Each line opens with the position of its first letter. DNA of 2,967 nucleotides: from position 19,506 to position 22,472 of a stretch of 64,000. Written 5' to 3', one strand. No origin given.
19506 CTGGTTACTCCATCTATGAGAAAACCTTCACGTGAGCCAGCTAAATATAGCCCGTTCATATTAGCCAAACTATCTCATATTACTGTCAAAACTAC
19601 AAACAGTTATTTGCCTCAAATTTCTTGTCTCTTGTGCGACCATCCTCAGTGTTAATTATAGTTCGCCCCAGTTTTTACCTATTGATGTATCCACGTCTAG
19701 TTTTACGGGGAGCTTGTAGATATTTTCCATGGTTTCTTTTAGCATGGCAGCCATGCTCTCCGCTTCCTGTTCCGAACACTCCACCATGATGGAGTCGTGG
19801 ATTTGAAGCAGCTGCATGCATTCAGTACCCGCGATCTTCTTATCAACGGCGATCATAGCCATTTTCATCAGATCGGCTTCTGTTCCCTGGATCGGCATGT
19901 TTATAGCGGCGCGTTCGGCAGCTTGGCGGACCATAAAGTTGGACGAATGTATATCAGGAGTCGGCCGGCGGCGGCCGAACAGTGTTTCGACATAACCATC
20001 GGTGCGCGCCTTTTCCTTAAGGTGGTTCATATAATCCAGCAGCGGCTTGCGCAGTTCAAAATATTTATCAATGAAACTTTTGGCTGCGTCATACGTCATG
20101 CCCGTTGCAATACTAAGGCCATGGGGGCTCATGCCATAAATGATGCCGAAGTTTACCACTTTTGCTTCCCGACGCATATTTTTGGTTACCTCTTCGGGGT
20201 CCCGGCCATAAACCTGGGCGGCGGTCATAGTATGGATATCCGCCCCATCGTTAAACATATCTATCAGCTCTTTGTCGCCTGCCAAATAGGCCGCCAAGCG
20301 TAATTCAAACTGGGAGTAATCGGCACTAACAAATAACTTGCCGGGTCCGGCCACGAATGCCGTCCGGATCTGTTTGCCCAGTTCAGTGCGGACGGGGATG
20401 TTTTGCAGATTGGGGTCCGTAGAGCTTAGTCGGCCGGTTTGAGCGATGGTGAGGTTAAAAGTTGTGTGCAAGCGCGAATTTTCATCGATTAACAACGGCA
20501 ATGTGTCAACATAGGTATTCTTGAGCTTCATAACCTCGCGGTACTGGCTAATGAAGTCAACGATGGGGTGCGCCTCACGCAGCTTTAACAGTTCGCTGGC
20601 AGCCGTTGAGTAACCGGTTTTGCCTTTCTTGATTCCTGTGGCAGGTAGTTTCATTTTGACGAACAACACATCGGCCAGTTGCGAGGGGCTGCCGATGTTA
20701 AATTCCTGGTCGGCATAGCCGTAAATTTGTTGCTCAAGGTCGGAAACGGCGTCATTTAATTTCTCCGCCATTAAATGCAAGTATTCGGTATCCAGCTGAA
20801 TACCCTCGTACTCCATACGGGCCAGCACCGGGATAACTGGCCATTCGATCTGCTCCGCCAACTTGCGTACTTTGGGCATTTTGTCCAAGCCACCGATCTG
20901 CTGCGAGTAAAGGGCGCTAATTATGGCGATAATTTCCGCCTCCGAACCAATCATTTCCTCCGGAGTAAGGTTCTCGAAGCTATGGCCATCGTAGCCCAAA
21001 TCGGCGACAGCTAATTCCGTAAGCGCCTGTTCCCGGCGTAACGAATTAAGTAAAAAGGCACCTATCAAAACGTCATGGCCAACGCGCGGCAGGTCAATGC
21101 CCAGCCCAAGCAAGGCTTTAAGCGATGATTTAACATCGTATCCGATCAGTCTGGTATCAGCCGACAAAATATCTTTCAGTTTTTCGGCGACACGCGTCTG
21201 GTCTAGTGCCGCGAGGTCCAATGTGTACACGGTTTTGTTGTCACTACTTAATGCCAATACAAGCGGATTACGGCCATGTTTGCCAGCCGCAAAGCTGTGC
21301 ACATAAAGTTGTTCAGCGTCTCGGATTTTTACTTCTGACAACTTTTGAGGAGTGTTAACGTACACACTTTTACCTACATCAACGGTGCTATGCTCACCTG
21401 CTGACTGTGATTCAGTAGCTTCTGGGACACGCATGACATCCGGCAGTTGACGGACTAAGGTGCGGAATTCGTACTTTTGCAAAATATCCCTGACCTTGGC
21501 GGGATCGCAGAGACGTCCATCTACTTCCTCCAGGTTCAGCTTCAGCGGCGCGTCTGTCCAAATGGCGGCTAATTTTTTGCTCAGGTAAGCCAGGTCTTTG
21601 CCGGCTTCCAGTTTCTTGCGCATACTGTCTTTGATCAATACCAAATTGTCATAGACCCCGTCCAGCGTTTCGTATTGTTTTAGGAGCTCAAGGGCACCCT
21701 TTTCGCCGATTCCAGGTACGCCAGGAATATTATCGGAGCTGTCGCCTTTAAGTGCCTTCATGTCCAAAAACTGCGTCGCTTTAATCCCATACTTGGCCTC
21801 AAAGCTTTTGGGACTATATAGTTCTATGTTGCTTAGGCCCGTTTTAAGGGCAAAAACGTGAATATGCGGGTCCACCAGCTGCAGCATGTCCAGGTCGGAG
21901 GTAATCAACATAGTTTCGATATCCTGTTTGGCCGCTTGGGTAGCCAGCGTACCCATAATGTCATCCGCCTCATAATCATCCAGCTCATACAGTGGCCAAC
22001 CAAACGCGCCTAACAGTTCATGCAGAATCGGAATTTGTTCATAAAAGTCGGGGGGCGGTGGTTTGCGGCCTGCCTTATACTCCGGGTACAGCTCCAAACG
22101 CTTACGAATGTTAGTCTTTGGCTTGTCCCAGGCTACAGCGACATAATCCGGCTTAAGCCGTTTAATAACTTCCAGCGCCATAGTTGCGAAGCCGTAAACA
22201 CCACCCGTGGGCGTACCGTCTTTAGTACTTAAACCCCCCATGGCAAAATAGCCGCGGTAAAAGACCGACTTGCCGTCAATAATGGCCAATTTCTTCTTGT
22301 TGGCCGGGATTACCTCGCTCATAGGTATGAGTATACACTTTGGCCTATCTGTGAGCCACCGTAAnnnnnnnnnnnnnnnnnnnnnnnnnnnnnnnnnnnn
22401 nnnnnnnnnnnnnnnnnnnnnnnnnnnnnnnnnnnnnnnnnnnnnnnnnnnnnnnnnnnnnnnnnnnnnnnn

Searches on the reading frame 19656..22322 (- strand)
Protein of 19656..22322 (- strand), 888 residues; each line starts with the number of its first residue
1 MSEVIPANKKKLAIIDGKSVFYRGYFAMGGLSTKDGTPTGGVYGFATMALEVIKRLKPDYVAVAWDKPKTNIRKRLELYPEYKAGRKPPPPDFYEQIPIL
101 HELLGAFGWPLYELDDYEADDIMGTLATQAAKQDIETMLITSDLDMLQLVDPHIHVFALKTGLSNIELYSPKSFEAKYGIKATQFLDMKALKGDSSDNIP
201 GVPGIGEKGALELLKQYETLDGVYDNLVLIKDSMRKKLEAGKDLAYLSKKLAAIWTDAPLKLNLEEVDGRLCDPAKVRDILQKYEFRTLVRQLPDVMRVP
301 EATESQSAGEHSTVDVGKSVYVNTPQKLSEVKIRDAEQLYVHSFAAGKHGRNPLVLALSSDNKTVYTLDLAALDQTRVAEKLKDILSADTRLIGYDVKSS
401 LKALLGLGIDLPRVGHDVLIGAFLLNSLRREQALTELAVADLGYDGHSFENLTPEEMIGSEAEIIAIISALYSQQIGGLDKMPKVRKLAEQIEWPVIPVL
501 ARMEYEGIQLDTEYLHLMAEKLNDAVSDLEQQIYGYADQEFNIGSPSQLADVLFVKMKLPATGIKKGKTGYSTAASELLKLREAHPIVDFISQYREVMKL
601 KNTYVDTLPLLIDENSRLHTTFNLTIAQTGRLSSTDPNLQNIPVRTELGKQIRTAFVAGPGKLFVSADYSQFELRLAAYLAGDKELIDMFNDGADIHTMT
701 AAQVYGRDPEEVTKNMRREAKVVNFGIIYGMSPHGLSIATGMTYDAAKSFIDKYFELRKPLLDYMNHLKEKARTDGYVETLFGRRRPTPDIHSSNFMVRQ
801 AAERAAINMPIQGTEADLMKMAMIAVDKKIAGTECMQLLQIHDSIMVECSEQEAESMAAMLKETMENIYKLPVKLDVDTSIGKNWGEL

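Call 28: search_protein_families(library=pfam, proteins=[window:19656-22322:-], max_evalue=0.001)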
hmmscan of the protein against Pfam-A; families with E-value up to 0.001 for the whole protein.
window:19656-22322:- (888 aa): 4 families
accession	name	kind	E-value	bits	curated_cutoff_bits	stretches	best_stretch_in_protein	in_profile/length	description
PF00476.26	DNA_pol_A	-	8.4e-143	476.3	34.3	1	513-887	2-381/381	DNA polymerase family A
PF02739.22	5_3_exonuc_N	-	2.2e-50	171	34.3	1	11-179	1-164/164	5'-3' exonuclease, N-terminal resolvase-like domain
PF01367.25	5_3_exonuc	-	2.9e-29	101.8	40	1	181-268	2-90/97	5'-3' exonuclease, C-terminal SAM fold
PF22619.2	DNA_polI_exo1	-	9.2e-07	29.2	27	1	339-438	1-97/140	DNA polymerase I, ribonuclease H-like domain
